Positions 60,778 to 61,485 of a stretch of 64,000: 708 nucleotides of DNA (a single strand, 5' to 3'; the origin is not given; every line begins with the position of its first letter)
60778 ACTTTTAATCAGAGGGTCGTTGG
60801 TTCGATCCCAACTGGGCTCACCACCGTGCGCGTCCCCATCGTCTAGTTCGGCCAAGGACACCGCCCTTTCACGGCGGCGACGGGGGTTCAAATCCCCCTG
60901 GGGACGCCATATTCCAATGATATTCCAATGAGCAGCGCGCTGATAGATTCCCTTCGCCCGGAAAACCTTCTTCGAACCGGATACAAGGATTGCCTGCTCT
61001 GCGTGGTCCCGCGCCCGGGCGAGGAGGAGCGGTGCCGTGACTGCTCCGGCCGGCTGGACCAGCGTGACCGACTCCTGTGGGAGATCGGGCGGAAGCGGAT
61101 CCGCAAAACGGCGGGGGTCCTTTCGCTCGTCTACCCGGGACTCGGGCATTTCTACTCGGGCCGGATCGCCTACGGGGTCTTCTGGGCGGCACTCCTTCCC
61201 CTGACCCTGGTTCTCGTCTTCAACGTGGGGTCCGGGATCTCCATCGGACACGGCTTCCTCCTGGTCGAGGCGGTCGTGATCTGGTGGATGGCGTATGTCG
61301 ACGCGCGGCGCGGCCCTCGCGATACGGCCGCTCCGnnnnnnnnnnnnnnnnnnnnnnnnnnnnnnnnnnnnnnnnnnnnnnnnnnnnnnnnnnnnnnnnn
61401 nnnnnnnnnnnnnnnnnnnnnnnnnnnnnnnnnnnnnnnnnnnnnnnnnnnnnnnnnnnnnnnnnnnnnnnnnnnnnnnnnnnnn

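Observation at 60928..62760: GltD-like NAD(P)H:FAD/FeS oxidoreductase fused to an N-terminal zinc-ribbon and two transmembrane helices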

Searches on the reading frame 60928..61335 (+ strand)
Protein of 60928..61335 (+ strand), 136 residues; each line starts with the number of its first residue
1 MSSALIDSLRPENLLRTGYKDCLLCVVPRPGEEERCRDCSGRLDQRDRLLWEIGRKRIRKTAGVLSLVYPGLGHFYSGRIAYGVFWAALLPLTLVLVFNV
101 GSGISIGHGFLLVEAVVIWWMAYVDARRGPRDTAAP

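Call 7: search_protein_families(library=pfam, proteins=[window:60928-61335:+], max_evalue=10)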
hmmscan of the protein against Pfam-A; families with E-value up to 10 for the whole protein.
seq(136 aa): 3 families
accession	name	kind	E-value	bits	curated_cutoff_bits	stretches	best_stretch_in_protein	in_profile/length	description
PF20382.3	DUF6677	-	0.059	14.4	24.3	1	62-102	2-38/116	Family of unknown function (DUF6677)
PF06257.17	VEG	-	0.34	11.4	25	1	52-71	23-42/73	Biofilm formation stimulator VEG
PF05154.21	TM2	-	0.66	10.7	27.9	1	60-92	6-41/51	TM2 domain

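Call 19: find_related_loci(query=A2, collection=genome_contigs, flank=8000)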
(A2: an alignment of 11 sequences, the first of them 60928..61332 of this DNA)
Query A2 (135 aa) in genome_contigs; peptide patterns used: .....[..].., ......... (x = any residue, [..] = any of these).
62 stretches matched a pattern; 43 encode a relative of the query (tblastn E <= 1e-3); 43 distinct loci.
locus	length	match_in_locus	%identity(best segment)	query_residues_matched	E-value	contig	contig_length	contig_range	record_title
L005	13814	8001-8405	86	1-135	1e-77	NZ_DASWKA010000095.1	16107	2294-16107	MAG: Candidatus Deferrimicrobium sp. isolate SMAG_U2910 k141_515973, whole genome shotgun sequence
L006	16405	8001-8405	87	1-135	4e-72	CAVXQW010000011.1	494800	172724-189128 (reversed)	MAG: uncultured bacterium isolate MFD00822.bin.2.130 genome assembly, contig: contig_402, whole genome shotgun sequence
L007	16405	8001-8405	87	1-135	7e-72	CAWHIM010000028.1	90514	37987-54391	MAG: uncultured bacterium isolate MFD01872.bin.2.46 genome assembly, contig: contig_44904, whole genome shotgun sequence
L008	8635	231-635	88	1-135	1e-70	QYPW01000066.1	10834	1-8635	MAG: Deltaproteobacteria bacterium isolate PowLak16_MAG18 c_000000030936, whole genome shotgun sequence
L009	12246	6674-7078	85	1-135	3e-70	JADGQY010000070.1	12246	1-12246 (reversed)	Bacterium isolate Chersky.9_15 contig-100_833, whole genome shotgun sequence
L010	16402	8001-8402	86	2-135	9e-69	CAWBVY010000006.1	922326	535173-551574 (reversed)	MAG: Candidatus Deferrimicrobiaceae bacterium isolate MFD09779.bin.1.221 genome assembly, contig: contig_29814, whole ge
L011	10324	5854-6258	84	1-135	2e-68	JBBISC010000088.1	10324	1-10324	MAG: Deltaproteobacteria bacterium isolate STS170223_bin_364 NODE_7186_length_10324_cov_3.763852, whole genome shotgun s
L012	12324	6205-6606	84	2-135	2e-66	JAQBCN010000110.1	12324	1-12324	MAG: Deltaproteobacteria bacterium isolate MAG_353_bin-02 353_bin-02_ctg-110, whole genome shotgun sequence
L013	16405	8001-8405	81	1-135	3e-66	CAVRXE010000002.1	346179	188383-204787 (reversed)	MAG: Candidatus Deferrimicrobiaceae bacterium isolate MFD02199.bin.2.95 genome assembly, contig: contig_13708, whole gen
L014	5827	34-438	83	1-135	9e-66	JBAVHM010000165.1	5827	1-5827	MAG: Candidatus Deferrimicrobium sp. isolate MFD02835_ilm_asm_bin8 k127_138140, whole genome shotgun sequence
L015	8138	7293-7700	82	2-135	3e-65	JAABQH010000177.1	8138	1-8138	MAG: Deltaproteobacteria bacterium isolate S05.Bin005 NODE_68_length_8138_cov_10.0368, whole genome shotgun sequence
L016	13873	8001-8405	81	1-135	2e-64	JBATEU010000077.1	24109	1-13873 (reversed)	MAG: Candidatus Deferrimicrobium sp. isolate MFD10095_ilm_asm_bin1 k127_3170, whole genome shotgun sequence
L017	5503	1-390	82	6-135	3e-64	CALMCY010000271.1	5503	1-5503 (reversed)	MAG TPA_asm: uncultured proteobacterium isolate ERR2868533_bin.42_CONCOCT_v1.1_MAG genome assembly, contig: ERZ841155.24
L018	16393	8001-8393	73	5-135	3e-62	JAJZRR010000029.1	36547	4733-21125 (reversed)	MAG: Deltaproteobacteria bacterium isolate SKS1.bin98 NODE_1975_length_36547_cov_34.129572, whole genome shotgun sequenc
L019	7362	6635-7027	77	5-135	6e-61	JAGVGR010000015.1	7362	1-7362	MAG: bacterium isolate DeMMO2_8 c_000000085480, whole genome shotgun sequence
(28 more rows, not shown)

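Call 25: search_protein_representatives(alignment_id=A2)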
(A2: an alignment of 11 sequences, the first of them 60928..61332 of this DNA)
Query: 11 sequences, 130 profile positions. Proteins with E-value up to 0.001 (for the whole library): 67; up to 1e-10: 16; up to 1e-30: 8. The best 67 are listed.
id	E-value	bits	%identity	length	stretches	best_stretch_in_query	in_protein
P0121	4.2e-66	237.2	-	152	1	1-123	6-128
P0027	4.0e-65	234.0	-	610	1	1-130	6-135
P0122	1.6e-58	212.7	-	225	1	1-112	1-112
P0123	5.7e-58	210.9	-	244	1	1-130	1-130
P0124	5.4e-44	165.7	-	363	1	2-87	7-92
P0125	2.1e-40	154.1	-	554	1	34-128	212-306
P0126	2.2e-34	134.6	-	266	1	1-78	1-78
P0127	2.4e-34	134.5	-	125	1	1-81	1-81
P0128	3.5e-28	114.5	-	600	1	14-128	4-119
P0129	2.4e-26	108.6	-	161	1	35-126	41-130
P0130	5.4e-24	101.0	-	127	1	10-125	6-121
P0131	2.7e-22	95.5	-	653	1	12-126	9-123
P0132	4.4e-22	94.8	-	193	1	14-127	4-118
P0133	1.8e-15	73.4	-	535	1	13-127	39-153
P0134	1.0e-13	67.8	-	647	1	6-128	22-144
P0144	2.0e-06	44.2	-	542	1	50-126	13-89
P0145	2.4e-06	43.9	-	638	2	14-68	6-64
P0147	6.1e-06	42.6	-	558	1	49-125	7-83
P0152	1.4e-05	41.4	-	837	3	57-92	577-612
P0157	3.1e-05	40.3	-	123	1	14-122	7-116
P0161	9.1e-05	38.8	-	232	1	15-118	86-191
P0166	1.7e-04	37.9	-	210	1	17-124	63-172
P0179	7.2e-04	35.9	-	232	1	17-124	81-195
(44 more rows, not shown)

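Call 27: search_protein_families(library=pfam, proteins=[P0125, P0128, P0131, P0133, P0134, P0144, P0145, P0147, P0124, P0152], max_evalue=0.00001)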
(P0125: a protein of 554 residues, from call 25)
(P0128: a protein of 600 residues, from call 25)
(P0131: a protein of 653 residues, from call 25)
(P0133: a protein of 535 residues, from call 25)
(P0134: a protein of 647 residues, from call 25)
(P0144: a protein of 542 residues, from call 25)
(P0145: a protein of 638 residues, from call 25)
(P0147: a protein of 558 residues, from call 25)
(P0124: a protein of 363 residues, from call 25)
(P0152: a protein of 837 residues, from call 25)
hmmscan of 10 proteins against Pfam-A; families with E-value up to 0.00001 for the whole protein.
P0125 (554 aa): 2 families
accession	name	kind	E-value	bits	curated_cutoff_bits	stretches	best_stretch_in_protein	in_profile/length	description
PF14691.11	Fer4_20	-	2.5e-19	69.6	25.8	1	297-383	19-108/113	Dihydroprymidine dehydrogenase domain II, 4Fe-4S cluster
PF13450.12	NAD_binding_8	-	6.2e-06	26.8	21.9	0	405-442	1-38/68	NAD(P)-binding Rossmann-like domain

P0128 (600 aa): 6 families
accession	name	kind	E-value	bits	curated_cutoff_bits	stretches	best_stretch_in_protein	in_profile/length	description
PF07992.20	Pyr_redox_2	-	2.7e-27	96.4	26.1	1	221-517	3-291/291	Pyridine nucleotide-disulphide oxidoreductase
PF14691.11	Fer4_20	-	7.1e-23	81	25.8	1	120-198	29-110/113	Dihydroprymidine dehydrogenase domain II, 4Fe-4S cluster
PF00070.33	Pyr_redox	-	3.7e-11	43.8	22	0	349-420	1-75/82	Pyridine nucleotide-disulphide oxidoreductase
PF13450.12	NAD_binding_8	-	4.2e-09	37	21.9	1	223-260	1-38/68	NAD(P)-binding Rossmann-like domain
PF13738.12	Pyr_redox_3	-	4e-08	33.3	30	0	347-382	164-198/305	Pyridine nucleotide-disulphide oxidoreductase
PF01593.30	Amino_oxidase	-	6.4e-08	32.7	19.8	1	229-260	2-33/443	Flavin containing amine oxidoreductase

P0131 (653 aa): 7 families
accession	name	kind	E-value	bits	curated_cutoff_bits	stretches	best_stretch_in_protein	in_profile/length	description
PF14691.11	Fer4_20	-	4.1e-16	59.2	25.8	1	117-202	20-108/113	Dihydroprymidine dehydrogenase domain II, 4Fe-4S cluster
PF07992.20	Pyr_redox_2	-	1.4e-14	54.7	26.1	1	223-388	2-177/291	Pyridine nucleotide-disulphide oxidoreductase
PF13450.12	NAD_binding_8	-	1.9e-07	31.7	21.9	0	226-258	1-33/68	NAD(P)-binding Rossmann-like domain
PF00070.33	Pyr_redox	-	1.4e-06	29.1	22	0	223-253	1-31/82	Pyridine nucleotide-disulphide oxidoreductase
PF01266.30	DAO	-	3.6e-06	27.2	27.9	0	223-272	1-57/353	FAD dependent oxidoreductase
PF01262.27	AlaDh_PNT_C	-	8.4e-06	25.8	23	0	352-381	28-56/214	Alanine dehydrogenase/PNT, C-terminal domain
PF13738.12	Pyr_redox_3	-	9.9e-06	25.4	30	0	353-394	165-205/305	Pyridine nucleotide-disulphide oxidoreductase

P0133 (535 aa): 1 family
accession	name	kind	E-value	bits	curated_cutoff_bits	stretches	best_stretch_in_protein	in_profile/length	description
PF14691.11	Fer4_20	-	7.7e-06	26.1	25.8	0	146-203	20-77/113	Dihydroprymidine dehydrogenase domain II, 4Fe-4S cluster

P0134 (647 aa): 5 families
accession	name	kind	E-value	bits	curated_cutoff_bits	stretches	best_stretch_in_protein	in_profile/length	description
PF14691.11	Fer4_20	-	1.6e-17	63.8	25.8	1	135-223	19-110/113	Dihydroprymidine dehydrogenase domain II, 4Fe-4S cluster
PF07992.20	Pyr_redox_2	-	3.4e-16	59.9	26.1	1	242-491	2-244/291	Pyridine nucleotide-disulphide oxidoreductase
PF00070.33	Pyr_redox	-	6.9e-08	33.3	22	0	242-276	1-35/82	Pyridine nucleotide-disulphide oxidoreductase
PF13450.12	NAD_binding_8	-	3.8e-07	30.7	21.9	1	245-277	1-33/68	NAD(P)-binding Rossmann-like domain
PF01262.27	AlaDh_PNT_C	-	1.8e-06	28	23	0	371-396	28-53/214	Alanine dehydrogenase/PNT, C-terminal domain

P0144 (542 aa): 5 families
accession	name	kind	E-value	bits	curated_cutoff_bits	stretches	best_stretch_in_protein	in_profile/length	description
PF07992.20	Pyr_redox_2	-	5.5e-24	85.5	26.1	1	182-434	2-244/291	Pyridine nucleotide-disulphide oxidoreductase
PF14691.11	Fer4_20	-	4.5e-14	52.7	25.8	1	92-166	29-106/113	Dihydroprymidine dehydrogenase domain II, 4Fe-4S cluster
PF00070.33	Pyr_redox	-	7.9e-11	42.8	22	0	312-390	2-79/82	Pyridine nucleotide-disulphide oxidoreductase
PF13450.12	NAD_binding_8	-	1.4e-08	35.3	21.9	1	185-221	1-37/68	NAD(P)-binding Rossmann-like domain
PF13738.12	Pyr_redox_3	-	2.6e-07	30.6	30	0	266-364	126-223/305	Pyridine nucleotide-disulphide oxidoreductase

P0145 (638 aa): 9 families
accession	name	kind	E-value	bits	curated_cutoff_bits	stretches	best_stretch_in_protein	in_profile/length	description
PF07992.20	Pyr_redox_2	-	2.3e-33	116.3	26.1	1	275-573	2-291/291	Pyridine nucleotide-disulphide oxidoreductase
PF14691.11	Fer4_20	-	1.2e-22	80.3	25.8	1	179-258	28-110/113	Dihydroprymidine dehydrogenase domain II, 4Fe-4S cluster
PF13738.12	Pyr_redox_3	-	1.2e-11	44.9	30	1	364-557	128-305/305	Pyridine nucleotide-disulphide oxidoreductase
PF00070.33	Pyr_redox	-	8.7e-10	39.4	22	0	407-469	1-66/82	Pyridine nucleotide-disulphide oxidoreductase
PF13450.12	NAD_binding_8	-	2.8e-08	34.3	21.9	1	278-312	1-35/68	NAD(P)-binding Rossmann-like domain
PF01266.30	DAO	-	7.2e-07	29.5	27.9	0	275-309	1-35/353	FAD dependent oxidoreductase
PF01494.25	FAD_binding_3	-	9.1e-07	28.8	22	1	275-305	3-33/349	FAD binding domain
PF01946.23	Thi4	-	3.8e-06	26.8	26.2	0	268-310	12-55/235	Thi4 family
PF00890.30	FAD_binding_2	-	7.6e-06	25.8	20.4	0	276-315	2-41/414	FAD binding domain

P0147 (558 aa): 11 families
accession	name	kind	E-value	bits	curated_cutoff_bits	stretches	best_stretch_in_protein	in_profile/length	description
PF07992.20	Pyr_redox_2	-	2.2e-30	106.5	26.1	1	183-480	2-291/291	Pyridine nucleotide-disulphide oxidoreductase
PF14691.11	Fer4_20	-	2.5e-20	72.8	25.8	1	78-165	20-111/113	Dihydroprymidine dehydrogenase domain II, 4Fe-4S cluster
PF13450.12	NAD_binding_8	-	3.8e-10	40.3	21.9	1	186-223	1-38/68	NAD(P)-binding Rossmann-like domain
PF00070.33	Pyr_redox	-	1.1e-09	39.1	22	0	315-387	2-79/82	Pyridine nucleotide-disulphide oxidoreductase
PF12831.13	FAD_oxidored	-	1.8e-09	37.9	27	1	184-223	2-41/416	FAD dependent oxidoreductase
PF01262.27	AlaDh_PNT_C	-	3.8e-08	33.4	23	0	295-342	4-58/214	Alanine dehydrogenase/PNT, C-terminal domain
PF13738.12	Pyr_redox_3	-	2.7e-07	30.6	30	0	312-355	164-207/305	Pyridine nucleotide-disulphide oxidoreductase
PF01266.30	DAO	-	5.9e-07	29.8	27.9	1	184-217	2-35/353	FAD dependent oxidoreductase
PF01494.25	FAD_binding_3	-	6.7e-07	29.3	22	1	183-214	3-34/349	FAD binding domain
PF00890.30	FAD_binding_2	-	3.2e-06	27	20.4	1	184-221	2-39/414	FAD binding domain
PF13241.12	NAD_binding_7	-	3.4e-06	28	22.1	0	312-365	7-62/104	Putative NAD(P)-binding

P0124 (363 aa): 0 families

P0152 (837 aa): 2 families
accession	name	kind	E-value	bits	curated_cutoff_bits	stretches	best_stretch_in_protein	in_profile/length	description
PF07676.18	PD40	-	1.3e-10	41.4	20.9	1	148-171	7-30/38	WD40-like Beta Propeller Repeat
PF20382.3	DUF6677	-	1.7e-09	38.7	24.3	0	577-602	2-27/116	Family of unknown function (DUF6677)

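Call 29: find_homologous_proteins(query=A3, max_evalue=1e-20)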
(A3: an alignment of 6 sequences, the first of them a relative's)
Query A3 (6 sequences) (600 aa, profile of the alignment): 7277 proteins with E <= 1e-20 among 8000 candidates; the best 120 are listed.
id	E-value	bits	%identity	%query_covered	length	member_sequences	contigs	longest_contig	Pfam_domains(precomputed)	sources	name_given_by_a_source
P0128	3.0e-250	850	100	100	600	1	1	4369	PF01593.31,PF13450.13,PF14691.12,PF07992.21,PF00070.34,PF13738.13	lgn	-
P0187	1.1e-230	785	83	100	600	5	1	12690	PF01593.31,PF13450.13,PF14691.12,PF07992.21,PF00070.34,PF13738.13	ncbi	-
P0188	2.2e-220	751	36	99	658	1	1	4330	PF01946.24,PF13450.13,PF14691.12,PF07992.21,PF00070.34,PF13738.13,PF01262.28,PF01494.26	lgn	-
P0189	5.9e-216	737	74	100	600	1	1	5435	PF01593.31,PF13450.13,PF14691.12,PF07992.21,PF00070.34,PF13738.13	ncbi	-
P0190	8.0e-216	736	68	100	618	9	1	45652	PF01266.31,PF01593.31,PF13450.13,PF14691.12,PF07992.21,PF00070.34,PF13738.13,PF03486.21,PF01262.28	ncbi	ncbi:hypothetical protein JCM30394_19590 [Deferrisoma palaeochoriense]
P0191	1.3e-215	735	72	100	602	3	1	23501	PF01593.31,PF13450.13,PF14691.12,PF07992.21,PF00070.34,PF13738.13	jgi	jgi:formate dehydrogenase major subunit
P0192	6.0e-215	733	70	100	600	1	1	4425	PF01593.31,PF13450.13,PF14691.12,PF07992.21,PF00070.34,PF13738.13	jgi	jgi:NADPH-dependent glutamate synthase beta subunit-like oxidoreductase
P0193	3.3e-214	731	72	100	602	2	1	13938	PF01593.31,PF13450.13,PF14691.12,PF07992.21,PF00070.34,PF13738.13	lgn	-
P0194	6.0e-214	730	72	100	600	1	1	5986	PF01593.31,PF13450.13,PF14691.12,PF07992.21,PF00070.34,PF13738.13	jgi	-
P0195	2.0e-213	728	63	100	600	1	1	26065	PF01266.31,PF01593.31,PF13450.13,PF14691.12,PF07992.21,PF00070.34,PF13738.13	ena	-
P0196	3.8e-213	727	67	100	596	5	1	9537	PF01266.31,PF01593.31,PF13450.13,PF14691.12,PF07992.21,PF00070.34,PF13738.13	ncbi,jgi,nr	ncbi:MAG: FAD-dependent oxidoreductase [Deltaproteobacteria bacterium]|nr:FAD-dependent oxidoreducta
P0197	5.5e-213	727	66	100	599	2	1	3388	PF01593.31,PF13450.13,PF14691.12,PF07992.21,PF00070.34,PF13738.13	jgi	jgi:NADPH-dependent glutamate synthase beta subunit-like oxidoreductase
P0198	5.9e-213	727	67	100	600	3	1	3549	PF01593.31,PF13450.13,PF14691.12,PF07992.21,PF00070.34,PF13738.13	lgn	-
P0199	1.2e-212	726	65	100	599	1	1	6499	PF01593.31,PF13450.13,PF14691.12,PF07992.21,PF00070.34,PF13738.13,PF12831.14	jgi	jgi:NADPH-dependent glutamate synthase beta subunit-like oxidoreductase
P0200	8.6e-211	719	67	100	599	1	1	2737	PF01593.31,PF13450.13,PF14691.12,PF07992.21,PF00070.34,PF13738.13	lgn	-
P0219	3.4e-198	678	58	100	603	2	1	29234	PF01593.31,PF13450.13,PF14691.12,PF07992.21,PF00070.34,PF13738.13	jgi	-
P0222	1.6e-195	669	53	100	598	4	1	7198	PF01946.24,PF01266.31,PF13450.13,PF14691.12,PF07992.21,PF00070.34,PF13738.13,PF03486.21,PF01262.28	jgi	-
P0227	1.8e-192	659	55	100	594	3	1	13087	PF01266.31,PF13450.13,PF14691.12,PF07992.21,PF00070.34,PF13738.13,PF01262.28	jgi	jgi:NADPH-dependent glutamate synthase beta subunit-like oxidoreductase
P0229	2.7e-191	655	53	100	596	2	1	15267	PF01266.31,PF13450.13,PF14691.12,PF07992.21,PF00070.34,PF13738.13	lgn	-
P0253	5.7e-169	581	34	95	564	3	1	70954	PF13450.13,PF14691.12,PF07992.21,PF00070.34,PF13738.13,PF01262.28,PF12831.14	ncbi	-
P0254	1.5e-168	580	35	93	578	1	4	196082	PF13450.13,PF14691.12,PF07992.21,PF00070.34,PF13738.13,PF01262.28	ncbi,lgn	-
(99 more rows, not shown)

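Call 30: find_encoding_contigs(protein=P0190, flank=7000, max_places=1)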
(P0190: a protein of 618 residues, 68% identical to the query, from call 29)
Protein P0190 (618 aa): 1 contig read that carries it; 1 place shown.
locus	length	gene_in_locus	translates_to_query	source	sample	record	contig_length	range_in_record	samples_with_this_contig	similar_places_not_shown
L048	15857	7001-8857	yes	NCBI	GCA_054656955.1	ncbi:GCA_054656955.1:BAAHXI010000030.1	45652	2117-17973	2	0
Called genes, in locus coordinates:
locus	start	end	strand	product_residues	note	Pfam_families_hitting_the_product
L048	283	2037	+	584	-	PF00890:FAD_binding_2, PF03486:HI0933_like (faint), PF07992:Pyr_redox_2 (faint), PF02910:Succ_DH_flav_C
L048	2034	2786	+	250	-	PF13085:Fer2_3, PF12838:Fer4_7 (faint), PF13183:Fer4_8, PF13534:Fer4_17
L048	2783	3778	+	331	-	PF02618:YceG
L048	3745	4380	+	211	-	-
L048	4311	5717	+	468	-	PF13660:DUF4147, PF05161:MOFRL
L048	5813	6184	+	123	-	PF01242:PTPS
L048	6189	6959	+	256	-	PF02649:GCHY-1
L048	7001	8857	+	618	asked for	PF14691:Fer4_20, PF01262:AlaDh_PNT_C (faint), PF01266:DAO (weak), PF01593:Amino_oxidase (weak), PF07992:Pyr_redox_2, PF13450:NAD_binding_8, PF13738:Pyr_redox_3 (weak), PF00070:Pyr_redox (weak), +1 more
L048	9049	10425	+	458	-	PF05140:ResB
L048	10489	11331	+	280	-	PF01578:Cytochrom_C_asm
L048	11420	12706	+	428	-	PF14522:Cytochrome_C7 (faint), PF14537:Cytochrom_c3_2 (faint), PF09699:Paired_CXXCH_1, PF22113:Mtrc-MtrF_II-IV_dom, PF09699:Paired_CXXCH_1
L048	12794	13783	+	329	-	PF00578:AhpC-TSA, PF08534:Redoxin, PF13424:TPR_12 (weak), PF13432:TPR_16 (weak), PF14559:TPR_19 (weak), PF00515:TPR_1 (weak), PF07719:TPR_2 (weak), PF13181:TPR_8 (weak), +6 more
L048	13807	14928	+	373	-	PF00578:AhpC-TSA, PF08534:Redoxin, PF13098:Thioredoxin_2, PF13905:Thioredoxin_8, PF25062:ARM_TT21_N (weak), PF14559:TPR_19, PF13428:TPR_14 (weak), PF13432:TPR_16, +14 more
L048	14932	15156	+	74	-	-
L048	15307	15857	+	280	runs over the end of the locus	PF12801:Fer4_5, PF12837:Fer4_6 (weak)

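Call 31: find_encoding_contigs(protein=P0253, flank=7000, max_places=1)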
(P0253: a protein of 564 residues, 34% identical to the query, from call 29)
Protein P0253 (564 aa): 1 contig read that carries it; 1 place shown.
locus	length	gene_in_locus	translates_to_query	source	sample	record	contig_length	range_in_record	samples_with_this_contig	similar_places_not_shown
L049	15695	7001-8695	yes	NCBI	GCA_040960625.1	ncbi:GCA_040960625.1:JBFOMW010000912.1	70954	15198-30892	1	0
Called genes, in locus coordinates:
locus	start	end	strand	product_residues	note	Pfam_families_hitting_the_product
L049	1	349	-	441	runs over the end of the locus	PF00528:BPD_transp_1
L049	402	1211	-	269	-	PF00497:SBP_bac_3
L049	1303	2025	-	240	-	PF00005:ABC_tran, PF02463:SMC_N (faint), PF13304:AAA_21 (weak)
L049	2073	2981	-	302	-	PF02445:NadA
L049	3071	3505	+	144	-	PF05258:DciA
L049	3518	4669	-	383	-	PF01476:LysM (weak)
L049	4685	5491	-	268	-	PF13512:TPR_18 (faint), PF13525:YfiO, PF07719:TPR_2 (faint), PF12895:ANAPC3 (faint), PF13428:TPR_14 (faint), PF13432:TPR_16 (weak), PF14559:TPR_19 (weak), PF13174:TPR_6 (weak)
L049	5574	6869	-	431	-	PF06245:DUF1015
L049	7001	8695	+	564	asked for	PF14691:Fer4_20, PF01262:AlaDh_PNT_C (faint), PF00070:Pyr_redox (faint), PF07992:Pyr_redox_2, PF12831:FAD_oxidored (weak), PF13738:Pyr_redox_3 (faint), PF13450:NAD_binding_8 (weak)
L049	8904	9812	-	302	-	PF01063:Aminotran_4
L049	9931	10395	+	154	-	PF01584:CheW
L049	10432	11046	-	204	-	PF04509:CheC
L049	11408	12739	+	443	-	PF11638:DnaA_N, PF01695:IstB_IS21, PF00308:Bac_DnaA, PF00004:AAA (faint), PF13173:AAA_14 (weak), PF08299:Bac_DnaA_C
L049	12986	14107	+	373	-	PF00712:DNA_pol3_beta, PF02767:DNA_pol3_beta_2, PF02768:DNA_pol3_beta_3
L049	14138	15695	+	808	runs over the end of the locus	PF02518:HATPase_c, PF00204:DNA_gyraseB, PF01751:Toprim, PF21249:GyrB_hook (weak), PF18053:GyrB_insert, PF00986:DNA_gyraseB_C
